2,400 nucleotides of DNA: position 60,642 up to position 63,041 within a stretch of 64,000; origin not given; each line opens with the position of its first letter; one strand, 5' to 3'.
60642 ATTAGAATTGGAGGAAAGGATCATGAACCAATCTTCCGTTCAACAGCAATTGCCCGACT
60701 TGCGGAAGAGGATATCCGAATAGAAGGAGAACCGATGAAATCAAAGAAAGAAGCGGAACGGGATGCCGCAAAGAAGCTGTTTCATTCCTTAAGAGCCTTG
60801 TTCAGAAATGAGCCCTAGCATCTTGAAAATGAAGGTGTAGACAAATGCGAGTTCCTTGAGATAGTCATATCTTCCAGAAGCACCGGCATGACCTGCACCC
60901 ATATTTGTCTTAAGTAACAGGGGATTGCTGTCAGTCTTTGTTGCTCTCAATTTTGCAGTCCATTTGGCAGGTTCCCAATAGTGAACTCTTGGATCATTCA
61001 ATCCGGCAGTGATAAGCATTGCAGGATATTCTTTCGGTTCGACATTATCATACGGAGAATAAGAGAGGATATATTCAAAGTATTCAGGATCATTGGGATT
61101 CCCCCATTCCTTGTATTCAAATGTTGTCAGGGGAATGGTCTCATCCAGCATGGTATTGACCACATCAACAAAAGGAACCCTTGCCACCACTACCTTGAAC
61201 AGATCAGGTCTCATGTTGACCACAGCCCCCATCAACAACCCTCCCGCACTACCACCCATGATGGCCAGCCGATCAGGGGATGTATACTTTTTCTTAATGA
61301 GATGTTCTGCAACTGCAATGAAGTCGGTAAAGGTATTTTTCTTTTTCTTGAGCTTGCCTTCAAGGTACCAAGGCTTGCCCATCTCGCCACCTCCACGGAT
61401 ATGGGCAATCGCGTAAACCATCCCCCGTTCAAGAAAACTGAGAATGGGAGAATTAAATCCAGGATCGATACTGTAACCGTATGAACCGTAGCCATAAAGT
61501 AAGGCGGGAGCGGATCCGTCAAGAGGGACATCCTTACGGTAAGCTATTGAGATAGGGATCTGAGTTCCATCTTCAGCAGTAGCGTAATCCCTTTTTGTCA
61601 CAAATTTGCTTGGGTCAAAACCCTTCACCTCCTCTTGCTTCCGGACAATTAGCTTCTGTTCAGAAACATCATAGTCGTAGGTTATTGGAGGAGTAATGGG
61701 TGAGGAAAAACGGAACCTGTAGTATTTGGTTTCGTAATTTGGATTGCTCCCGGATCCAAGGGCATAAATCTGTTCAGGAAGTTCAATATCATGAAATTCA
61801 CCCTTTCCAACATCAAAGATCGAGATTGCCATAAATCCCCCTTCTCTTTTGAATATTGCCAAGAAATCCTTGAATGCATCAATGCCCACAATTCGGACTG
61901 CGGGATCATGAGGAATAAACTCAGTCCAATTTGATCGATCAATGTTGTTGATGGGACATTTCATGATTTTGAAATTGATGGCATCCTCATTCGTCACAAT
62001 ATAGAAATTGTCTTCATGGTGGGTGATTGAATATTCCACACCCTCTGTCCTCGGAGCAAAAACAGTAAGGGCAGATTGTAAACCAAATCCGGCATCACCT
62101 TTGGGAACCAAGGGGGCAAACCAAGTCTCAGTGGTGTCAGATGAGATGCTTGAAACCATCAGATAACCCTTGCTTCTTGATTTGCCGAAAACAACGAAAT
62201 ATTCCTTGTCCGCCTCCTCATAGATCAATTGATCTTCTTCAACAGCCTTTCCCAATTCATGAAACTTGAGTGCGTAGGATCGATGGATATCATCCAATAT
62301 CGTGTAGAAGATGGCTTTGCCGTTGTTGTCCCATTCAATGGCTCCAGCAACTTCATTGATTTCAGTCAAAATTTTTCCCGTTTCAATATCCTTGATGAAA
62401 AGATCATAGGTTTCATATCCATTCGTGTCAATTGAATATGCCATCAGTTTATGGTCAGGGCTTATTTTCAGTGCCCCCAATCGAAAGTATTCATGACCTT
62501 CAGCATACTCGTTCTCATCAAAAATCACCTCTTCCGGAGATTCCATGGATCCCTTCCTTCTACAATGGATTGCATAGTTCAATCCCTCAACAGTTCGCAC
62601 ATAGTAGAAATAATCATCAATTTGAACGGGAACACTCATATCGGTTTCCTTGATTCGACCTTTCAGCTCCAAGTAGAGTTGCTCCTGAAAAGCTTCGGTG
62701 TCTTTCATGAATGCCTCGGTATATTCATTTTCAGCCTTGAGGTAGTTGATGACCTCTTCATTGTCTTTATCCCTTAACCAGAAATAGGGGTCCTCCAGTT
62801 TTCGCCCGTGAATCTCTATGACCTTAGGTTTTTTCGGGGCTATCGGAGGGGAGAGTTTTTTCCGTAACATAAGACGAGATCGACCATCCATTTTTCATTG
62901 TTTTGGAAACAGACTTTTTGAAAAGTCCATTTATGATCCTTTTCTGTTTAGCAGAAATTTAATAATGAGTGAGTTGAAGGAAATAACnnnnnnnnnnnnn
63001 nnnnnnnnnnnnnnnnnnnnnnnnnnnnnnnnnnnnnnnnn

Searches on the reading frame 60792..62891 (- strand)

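Call 54: search_protein_families(library=pfam, proteins=[window:60792-62891:-], max_evalue=0.00001)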
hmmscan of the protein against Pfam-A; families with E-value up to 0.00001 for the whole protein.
window:60792-62891:- (700 aa): 2 families
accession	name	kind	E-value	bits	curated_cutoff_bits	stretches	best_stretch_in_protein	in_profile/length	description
PF02897.21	Peptidase_S9_N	-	1.9e-104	350.1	24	1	16-419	1-413/414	Prolyl oligopeptidase, N-terminal beta-propeller domain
PF00326.27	Peptidase_S9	-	7.3e-72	241.7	22.6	1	483-693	6-211/213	Prolyl oligopeptidase family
